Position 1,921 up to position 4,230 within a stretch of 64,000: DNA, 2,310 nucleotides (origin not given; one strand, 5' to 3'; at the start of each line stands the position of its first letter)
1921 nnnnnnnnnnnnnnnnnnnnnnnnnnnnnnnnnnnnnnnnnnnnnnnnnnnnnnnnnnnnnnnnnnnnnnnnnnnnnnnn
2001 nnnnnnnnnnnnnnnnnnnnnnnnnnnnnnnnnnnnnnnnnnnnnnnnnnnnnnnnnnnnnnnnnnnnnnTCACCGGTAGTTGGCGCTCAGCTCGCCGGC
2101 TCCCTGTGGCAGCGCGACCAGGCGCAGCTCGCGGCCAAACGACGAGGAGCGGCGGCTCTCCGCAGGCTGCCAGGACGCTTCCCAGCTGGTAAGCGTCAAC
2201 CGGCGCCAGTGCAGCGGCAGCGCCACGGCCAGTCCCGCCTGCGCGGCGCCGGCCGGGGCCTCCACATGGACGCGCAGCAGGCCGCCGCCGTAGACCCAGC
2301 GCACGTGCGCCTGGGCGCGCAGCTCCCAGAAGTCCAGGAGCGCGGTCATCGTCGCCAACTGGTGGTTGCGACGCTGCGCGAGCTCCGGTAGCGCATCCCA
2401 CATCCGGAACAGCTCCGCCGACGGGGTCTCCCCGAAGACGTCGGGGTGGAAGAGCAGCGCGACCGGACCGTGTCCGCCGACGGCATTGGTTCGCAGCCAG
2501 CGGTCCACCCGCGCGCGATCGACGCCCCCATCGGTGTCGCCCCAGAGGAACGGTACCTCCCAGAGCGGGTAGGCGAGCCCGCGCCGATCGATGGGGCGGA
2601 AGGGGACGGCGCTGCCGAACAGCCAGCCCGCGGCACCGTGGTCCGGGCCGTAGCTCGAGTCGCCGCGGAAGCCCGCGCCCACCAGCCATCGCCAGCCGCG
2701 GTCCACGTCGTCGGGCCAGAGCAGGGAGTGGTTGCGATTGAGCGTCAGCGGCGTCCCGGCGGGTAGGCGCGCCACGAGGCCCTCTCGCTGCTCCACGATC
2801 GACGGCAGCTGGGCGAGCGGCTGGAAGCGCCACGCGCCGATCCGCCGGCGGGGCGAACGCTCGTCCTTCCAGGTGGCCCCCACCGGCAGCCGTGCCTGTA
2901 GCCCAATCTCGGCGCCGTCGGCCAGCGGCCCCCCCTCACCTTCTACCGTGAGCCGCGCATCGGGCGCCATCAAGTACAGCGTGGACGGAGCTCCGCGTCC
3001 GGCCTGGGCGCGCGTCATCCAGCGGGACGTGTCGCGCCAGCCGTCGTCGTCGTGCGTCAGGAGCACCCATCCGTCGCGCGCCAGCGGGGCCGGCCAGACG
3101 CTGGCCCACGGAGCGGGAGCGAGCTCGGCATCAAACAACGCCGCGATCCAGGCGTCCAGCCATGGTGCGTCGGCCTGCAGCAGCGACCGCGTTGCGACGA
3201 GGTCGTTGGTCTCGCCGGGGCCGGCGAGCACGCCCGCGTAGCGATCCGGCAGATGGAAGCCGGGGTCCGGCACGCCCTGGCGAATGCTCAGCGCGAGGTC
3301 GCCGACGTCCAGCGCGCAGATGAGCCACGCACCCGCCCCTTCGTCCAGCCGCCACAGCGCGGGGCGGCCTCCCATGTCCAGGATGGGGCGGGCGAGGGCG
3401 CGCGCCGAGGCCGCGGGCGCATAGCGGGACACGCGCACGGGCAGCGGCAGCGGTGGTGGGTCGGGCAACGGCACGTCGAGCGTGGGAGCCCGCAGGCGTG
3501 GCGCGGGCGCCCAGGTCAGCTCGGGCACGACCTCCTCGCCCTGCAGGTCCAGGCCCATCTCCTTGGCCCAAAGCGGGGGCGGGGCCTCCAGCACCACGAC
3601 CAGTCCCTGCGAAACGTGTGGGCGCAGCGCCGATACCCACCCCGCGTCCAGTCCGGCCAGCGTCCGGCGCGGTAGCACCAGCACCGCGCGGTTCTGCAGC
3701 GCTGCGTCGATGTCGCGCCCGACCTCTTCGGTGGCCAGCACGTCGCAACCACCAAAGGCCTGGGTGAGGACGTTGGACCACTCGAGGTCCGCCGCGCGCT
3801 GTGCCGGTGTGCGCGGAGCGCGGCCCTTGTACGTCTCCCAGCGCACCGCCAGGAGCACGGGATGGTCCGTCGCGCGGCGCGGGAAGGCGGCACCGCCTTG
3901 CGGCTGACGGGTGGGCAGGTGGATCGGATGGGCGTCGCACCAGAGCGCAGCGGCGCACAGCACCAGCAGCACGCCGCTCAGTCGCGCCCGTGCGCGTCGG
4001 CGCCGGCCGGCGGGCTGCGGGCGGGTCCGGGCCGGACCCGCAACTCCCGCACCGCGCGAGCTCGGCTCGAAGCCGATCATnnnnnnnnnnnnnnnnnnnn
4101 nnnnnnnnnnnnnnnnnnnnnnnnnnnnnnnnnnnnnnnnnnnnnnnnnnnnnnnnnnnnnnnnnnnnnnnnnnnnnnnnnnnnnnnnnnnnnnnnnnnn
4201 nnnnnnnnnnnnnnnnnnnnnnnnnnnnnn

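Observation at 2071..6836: Four-gene operon: ArnE/ArnF-like small flippase subunits followed by two tandem paralogous ~650-aa exported proteins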

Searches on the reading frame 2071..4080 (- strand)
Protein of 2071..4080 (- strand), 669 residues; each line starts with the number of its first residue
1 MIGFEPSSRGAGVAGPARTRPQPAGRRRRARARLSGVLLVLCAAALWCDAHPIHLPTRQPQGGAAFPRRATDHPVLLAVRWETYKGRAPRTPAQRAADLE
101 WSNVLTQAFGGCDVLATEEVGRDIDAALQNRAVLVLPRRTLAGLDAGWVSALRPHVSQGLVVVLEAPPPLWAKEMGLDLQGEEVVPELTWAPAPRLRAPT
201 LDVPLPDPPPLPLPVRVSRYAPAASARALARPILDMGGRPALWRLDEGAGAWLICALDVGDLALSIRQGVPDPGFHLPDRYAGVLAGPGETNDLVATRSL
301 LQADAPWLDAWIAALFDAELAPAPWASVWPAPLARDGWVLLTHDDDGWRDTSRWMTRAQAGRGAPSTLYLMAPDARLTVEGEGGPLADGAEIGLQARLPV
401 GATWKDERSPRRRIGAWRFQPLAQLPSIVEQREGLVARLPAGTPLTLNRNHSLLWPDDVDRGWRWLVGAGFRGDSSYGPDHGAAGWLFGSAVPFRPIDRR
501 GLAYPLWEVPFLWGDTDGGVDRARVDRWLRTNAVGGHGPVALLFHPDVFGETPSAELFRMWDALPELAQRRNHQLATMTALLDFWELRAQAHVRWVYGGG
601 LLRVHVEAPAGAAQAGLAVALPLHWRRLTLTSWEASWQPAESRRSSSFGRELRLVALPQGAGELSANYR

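Call 3: search_protein_families(library=pfam, proteins=[window:2071-4080:-], max_evalue=0.1)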
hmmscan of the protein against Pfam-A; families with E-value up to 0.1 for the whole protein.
window:2071-4080:- (669 aa): 0 families

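Call 4: search_protein_families(library=ncbifam, proteins=[window:2071-4080:-], max_evalue=0.1)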
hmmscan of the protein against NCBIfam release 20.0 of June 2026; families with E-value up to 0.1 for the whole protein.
window:2071-4080:- (669 aa): 0 families

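Call 10: find_homologous_proteins(query=window:2071-4080:-)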
Query window:2071-4080:- (669 aa): 4 proteins with E <= 0.001 among 8000 candidates.
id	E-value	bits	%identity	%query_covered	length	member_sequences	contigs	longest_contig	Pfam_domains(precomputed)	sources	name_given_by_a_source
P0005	0.0e+0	1519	100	100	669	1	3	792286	-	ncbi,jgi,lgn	jgi:hypothetical protein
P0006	2.7e-165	570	48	93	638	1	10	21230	-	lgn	-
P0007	2.7e-118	414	39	96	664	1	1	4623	-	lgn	-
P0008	3.5e-64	235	33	94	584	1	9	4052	-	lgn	-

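Call 17: find_encoding_contigs(protein=P0007, flank=10000, max_places=3)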
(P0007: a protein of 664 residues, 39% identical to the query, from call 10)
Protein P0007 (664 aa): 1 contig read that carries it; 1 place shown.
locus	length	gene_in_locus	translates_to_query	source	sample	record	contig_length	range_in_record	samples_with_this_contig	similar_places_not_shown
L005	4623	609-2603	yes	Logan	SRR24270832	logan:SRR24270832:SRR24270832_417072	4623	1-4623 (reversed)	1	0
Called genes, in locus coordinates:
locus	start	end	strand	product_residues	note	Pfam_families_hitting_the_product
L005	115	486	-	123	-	-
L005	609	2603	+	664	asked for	-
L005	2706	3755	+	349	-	PF00316:FBPase, PF18913:FBPase_C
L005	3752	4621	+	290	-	?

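Call 18: find_encoding_contigs(protein=P0008, flank=10000, max_places=3)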
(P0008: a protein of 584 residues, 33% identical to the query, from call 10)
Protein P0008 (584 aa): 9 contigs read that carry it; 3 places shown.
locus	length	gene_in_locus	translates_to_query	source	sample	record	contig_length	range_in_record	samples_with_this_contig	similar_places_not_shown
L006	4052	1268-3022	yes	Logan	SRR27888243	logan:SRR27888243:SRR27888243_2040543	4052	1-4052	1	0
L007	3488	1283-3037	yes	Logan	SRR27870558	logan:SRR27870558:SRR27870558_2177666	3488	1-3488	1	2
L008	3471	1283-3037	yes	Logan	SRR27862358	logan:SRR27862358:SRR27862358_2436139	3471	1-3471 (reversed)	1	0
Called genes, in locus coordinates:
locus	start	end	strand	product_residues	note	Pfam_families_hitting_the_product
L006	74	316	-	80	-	-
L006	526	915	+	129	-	-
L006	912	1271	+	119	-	PF00892:EamA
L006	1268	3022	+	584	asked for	-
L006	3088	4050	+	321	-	?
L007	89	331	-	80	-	-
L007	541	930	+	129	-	-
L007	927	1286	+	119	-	PF00892:EamA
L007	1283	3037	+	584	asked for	-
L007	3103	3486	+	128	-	?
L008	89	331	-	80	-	-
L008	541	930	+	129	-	-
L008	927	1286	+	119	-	PF00892:EamA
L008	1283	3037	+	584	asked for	-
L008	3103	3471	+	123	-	?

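Call 43: search_protein_families(library=pfam, proteins=[L006:526-915:+], max_evalue=0.01)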
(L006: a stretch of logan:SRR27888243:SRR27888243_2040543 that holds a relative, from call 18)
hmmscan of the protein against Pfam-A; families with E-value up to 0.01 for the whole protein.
L006:526-915:+ (129 aa): 1 family
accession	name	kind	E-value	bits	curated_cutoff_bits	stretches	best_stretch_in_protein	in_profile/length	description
PF00892.27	EamA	-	0.0002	22.1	28.2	1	29-118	51-134/135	EamA-like transporter family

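Call 87: search_solved_structures(query=A4, max_evalue=10, show_alignments=3)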
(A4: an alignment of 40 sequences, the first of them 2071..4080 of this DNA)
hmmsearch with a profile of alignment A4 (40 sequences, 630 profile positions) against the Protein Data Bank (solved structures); distinct sequences matched with E-value up to 10: 12.
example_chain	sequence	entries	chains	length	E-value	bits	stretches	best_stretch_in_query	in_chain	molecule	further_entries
7bob_A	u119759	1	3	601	0.00011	23.9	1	118-229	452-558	Endo-beta-mannanase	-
9zau_A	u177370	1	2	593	0.014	16.9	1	103-224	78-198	Predicted membrane protein, putative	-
5vym_A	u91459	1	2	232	0.027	16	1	103-229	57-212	Beta-galactosidase BgaB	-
6vs4_A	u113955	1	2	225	0.1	14.1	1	21-121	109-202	Small COPII coat GTPase SAR1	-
8i7r_a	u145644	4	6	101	0.13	13.7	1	61-127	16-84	Cilia- and flagella-associated protein 141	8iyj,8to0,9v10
3uc0_A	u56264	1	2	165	0.18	13.3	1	219-254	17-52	envelope protein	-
1uay_A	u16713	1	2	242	0.23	12.9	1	89-193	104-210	Type II 3-hydroxyacyl-CoA dehydrogenase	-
7a3q_A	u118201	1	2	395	0.32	12.4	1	219-254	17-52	Envelope protein E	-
3uaj_B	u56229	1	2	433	0.36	12.3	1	219-254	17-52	envelope protein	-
9mvf_A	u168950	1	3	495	0.44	12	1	219-254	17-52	envelope protein E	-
4cbf_A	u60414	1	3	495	0.45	12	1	219-254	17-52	ENVELOPE PROTEIN E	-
6t5o_AAA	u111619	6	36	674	0.81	11.1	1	108-223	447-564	Glyco_hydro_42M domain-containing protein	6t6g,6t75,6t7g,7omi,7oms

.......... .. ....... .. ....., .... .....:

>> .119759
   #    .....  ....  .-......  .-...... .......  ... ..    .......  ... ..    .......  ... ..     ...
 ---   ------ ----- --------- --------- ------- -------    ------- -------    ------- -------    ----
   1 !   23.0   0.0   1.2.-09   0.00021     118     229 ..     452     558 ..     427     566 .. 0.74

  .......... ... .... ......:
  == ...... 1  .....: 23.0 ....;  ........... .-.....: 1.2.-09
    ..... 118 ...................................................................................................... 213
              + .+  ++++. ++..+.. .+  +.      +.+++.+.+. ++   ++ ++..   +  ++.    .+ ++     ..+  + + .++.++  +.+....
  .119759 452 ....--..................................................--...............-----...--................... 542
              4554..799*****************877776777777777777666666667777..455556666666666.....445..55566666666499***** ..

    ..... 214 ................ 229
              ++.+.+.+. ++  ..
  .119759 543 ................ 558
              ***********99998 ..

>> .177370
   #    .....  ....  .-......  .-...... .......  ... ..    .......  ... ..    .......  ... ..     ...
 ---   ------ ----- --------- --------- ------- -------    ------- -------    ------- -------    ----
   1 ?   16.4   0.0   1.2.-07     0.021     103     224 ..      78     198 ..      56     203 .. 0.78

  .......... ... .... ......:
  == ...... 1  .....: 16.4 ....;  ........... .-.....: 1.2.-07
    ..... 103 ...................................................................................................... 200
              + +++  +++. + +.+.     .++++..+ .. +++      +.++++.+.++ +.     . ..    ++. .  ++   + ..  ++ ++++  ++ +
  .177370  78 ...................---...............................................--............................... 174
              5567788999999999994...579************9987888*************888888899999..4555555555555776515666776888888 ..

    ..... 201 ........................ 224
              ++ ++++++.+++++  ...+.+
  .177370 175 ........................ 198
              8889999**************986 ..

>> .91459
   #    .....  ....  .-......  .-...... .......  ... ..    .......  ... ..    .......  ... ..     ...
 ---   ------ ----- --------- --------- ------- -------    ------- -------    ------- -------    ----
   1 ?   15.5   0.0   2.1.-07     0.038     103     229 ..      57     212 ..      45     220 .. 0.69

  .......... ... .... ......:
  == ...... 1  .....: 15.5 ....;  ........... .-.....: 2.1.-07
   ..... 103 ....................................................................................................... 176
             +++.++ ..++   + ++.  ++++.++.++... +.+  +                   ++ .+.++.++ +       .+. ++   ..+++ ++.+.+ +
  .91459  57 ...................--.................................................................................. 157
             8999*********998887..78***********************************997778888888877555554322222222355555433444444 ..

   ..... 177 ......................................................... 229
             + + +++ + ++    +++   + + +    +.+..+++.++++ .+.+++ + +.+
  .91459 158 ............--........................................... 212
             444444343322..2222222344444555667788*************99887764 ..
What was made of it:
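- On PelA_DA / PelA-type exopolysaccharide deacetylases (CE21 and relatives): PelA_DA 9zau has E 0.014, in the N-domain only (call 87).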

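Call 96: predict_structure(alignment_id=A4)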
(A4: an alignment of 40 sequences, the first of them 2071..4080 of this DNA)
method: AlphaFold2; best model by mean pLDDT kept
length: 669 residues; sequences in the alignment: 40
mean_pLDDT: 90.9   pTM: 0.90
mean pLDDT of the five models: 90.9, 90.1, 90.0, 89.9, 89.7
residues with pLDDT >= 90: 529; 70-90: 89; 50-70: 35; < 50: 16
segments of 3 or more residues with pLDDT < 50: 1-3, 9-12, 195-202
pLDDT, mean of each block of 10 residues (from residue 1): 50 52 72 95 95 95 97 97 93 96 98 98 96 97 95 97 97 95 92 52 68 93 85 87 94 96 97 94 83 95 93 87 95 98 90 93 96 68 83 95 89 94 96 92 96 95 98 96 93 97 98 80 95 94 92 89 97 98 98 96 98 97 94 94 93 96 96
secondary structure, 60 per line:
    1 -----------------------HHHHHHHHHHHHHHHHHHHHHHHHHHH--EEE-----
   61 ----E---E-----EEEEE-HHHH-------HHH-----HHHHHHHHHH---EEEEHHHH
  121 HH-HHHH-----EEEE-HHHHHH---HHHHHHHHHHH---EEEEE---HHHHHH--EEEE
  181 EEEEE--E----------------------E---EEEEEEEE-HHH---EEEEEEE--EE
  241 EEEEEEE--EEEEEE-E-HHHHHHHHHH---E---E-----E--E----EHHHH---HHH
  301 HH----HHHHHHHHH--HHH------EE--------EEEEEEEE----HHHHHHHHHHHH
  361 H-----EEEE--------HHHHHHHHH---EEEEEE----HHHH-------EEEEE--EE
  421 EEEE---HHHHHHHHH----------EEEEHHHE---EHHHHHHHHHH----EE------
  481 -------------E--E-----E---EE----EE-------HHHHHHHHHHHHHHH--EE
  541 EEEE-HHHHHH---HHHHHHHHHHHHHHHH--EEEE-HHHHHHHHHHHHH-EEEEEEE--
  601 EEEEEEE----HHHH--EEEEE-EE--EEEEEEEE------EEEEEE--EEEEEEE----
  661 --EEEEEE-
elements in order: H24-50 E53-55 E75-79 H81-84 H100-109 E113-116 H117-122 H124-127 E133-136 H138-143 H147-157 E161-165 H169-174 E177-185 E215-222 E230-236 E239-247 E250-255 H259-268 H291-294 H298-302 H307-315 E337-344 H349-361 E367-370 H379-387 E391-396 H401-404 E412-416 E419-424 H428-436 E447-450 H459-468 H522-536 E539-544 H546-551 H555-570 E573-576 H578-590 E592-598 E601-607 H612-615 E618-622 E628-635 E642-647 E650-656 E663-668
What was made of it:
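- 2071..4080 (-): paralog A (669 aa): same architecture. TM about residues 34-53 (3922-3981), alpha/beta domain about 72-270 (3271-3867), barrel about 320-590 (2311-3123) with THDDD (3043-3057), GLQ where the family has GLH (2890-2904), NRNH (2728-2739), DSSYGP (2644-2661), EVP (2551-2559), LFHP (2443-2454); beta-sandwich 592-668 (2077-2307). Start overlaps the stop of B (ATGA). AF2 model pLDDT 90.9, pTM 0.90 (call 96).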

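Call 98: fold_search(model_id=the predicted structure, library=pdb)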
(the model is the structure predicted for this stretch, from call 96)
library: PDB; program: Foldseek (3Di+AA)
matches with E <= 10: 775; with E <= 0.001: 42
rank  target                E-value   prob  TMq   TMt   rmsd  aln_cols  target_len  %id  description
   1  3rxz_C                5.1e-06  1.00  0.26  0.55   5.8       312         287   14  Crystal structure of putative polysaccharide deacetylase from Mycobacterium smegmatis (released 2011-06-22)
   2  3s6o_A                6.1e-06  1.00  0.27  0.54   4.9       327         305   14  Crystal structure of a Polysaccharide deacetylase family protein from Burkholderia pseudomallei (released 2011-06-15)
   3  4ucf_C                7.6e-06  1.00  0.20  0.19   8.7       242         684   13  Crystal structure of Bifidobacterium bifidum beta-galactosidase in complex with alpha-galactose (released 2016-01-20)
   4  3tts_A                8.6e-06  1.00  0.20  0.19   9.5       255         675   16  Crystal structure of beta-galactosidase from Bacillus circulans sp. alkalophilus (released 2012-03-21)
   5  7bob_C                9.6e-06  1.00  0.19  0.22   5.5       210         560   14  Exo-beta-1,4-mannosidase Op5Man5 from Opitutaceae bacterium strain TAV5 (released 2021-07-14)
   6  5znt_A                1.3e-05  1.00  0.26  0.42   5.9       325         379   11  Insect chitin deacetylase (released 2019-02-20)
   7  5zns_A                1.5e-05  1.00  0.25  0.40   6.3       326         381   10  Insect chitin deacetylase (released 2019-02-20)
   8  3rxz_B                1.6e-05  1.00  0.27  0.57   5.2       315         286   16  Crystal structure of putative polysaccharide deacetylase from Mycobacterium smegmatis (released 2011-06-22)
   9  7oms_BBB              1.7e-05  1.00  0.21  0.21   5.0       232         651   11  Bs164 in complex with mannocyclophellitol aziridine (released 2022-02-02)
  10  3s6o_C                2.0e-05  1.00  0.27  0.54   4.8       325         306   13  Crystal structure of a Polysaccharide deacetylase family protein from Burkholderia pseudomallei (released 2011-06-15)
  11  7oms_DDD              2.1e-05  1.00  0.21  0.21   4.5       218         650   10  Bs164 in complex with mannocyclophellitol aziridine (released 2022-02-02)
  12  3rxz_A                2.1e-05  1.00  0.27  0.58   6.1       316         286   16  Crystal structure of putative polysaccharide deacetylase from Mycobacterium smegmatis (released 2011-06-22)
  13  6t5o_AAA              2.5e-05  1.00  0.21  0.21   5.7       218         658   11  Bacteroides salyersiae GH164 beta-mannosidase (released 2020-01-01)
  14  7bob_B                3.0e-05  1.00  0.19  0.22   5.4       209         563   14  Exo-beta-1,4-mannosidase Op5Man5 from Opitutaceae bacterium strain TAV5 (released 2021-07-14)
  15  7bob_A                3.5e-05  1.00  0.20  0.23   5.2       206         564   15  Exo-beta-1,4-mannosidase Op5Man5 from Opitutaceae bacterium strain TAV5 (released 2021-07-14)
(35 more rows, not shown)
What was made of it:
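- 2071..4080 (-): Foldseek top hits are CE4-type deacetylases 3rxz and 3s6o, plus GH42-M type domains (call 98).
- On CE4 / NodB-homology polysaccharide deacetylases (Pfam PF01522): Foldseek gives 3rxz and 3s6o at E about 5e-6 for A (call 98).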
